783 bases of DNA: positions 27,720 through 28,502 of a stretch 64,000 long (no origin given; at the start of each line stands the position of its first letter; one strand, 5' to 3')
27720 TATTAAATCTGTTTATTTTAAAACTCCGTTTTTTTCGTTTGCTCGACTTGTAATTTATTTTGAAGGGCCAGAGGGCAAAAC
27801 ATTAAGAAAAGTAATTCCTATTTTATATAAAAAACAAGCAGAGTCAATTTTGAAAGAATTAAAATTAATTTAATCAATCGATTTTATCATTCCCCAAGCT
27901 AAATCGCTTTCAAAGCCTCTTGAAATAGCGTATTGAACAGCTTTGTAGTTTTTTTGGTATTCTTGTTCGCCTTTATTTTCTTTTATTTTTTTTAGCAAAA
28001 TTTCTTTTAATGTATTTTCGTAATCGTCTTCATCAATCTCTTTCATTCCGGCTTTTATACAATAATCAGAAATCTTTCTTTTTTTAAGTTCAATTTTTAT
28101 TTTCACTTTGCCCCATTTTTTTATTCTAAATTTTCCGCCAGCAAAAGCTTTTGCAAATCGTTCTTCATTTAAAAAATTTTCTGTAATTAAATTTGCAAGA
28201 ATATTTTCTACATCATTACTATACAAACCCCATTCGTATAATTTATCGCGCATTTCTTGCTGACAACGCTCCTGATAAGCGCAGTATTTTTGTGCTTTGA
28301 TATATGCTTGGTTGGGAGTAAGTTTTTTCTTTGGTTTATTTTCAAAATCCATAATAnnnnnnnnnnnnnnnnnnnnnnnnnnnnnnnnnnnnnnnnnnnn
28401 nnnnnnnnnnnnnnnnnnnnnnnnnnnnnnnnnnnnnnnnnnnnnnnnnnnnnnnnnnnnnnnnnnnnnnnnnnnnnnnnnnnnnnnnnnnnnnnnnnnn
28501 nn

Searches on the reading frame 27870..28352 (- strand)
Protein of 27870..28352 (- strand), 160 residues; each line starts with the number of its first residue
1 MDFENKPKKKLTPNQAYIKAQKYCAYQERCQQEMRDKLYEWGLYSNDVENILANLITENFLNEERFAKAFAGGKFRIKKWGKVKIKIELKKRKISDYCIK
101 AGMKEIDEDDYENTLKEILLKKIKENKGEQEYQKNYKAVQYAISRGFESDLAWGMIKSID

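Call 57: search_protein_families(library=pfam, proteins=[window:27870-28352:-], max_evalue=0.0001)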
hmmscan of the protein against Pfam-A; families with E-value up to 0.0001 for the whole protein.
window:27870-28352:- (160 aa): 3 families
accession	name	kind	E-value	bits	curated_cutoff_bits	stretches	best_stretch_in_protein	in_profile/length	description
PF02631.22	RecX_HTH2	-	1.4e-12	48.1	26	1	62-101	1-40/42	RecX, second three-helix domain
PF21982.2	RecX_HTH1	-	2.3e-07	31.1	26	1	16-53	1-38/40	RecX, first three-helix domain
PF21981.2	RecX_HTH3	-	1.7e-06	28.5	26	1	110-152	1-44/48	RecX, third three-helix domain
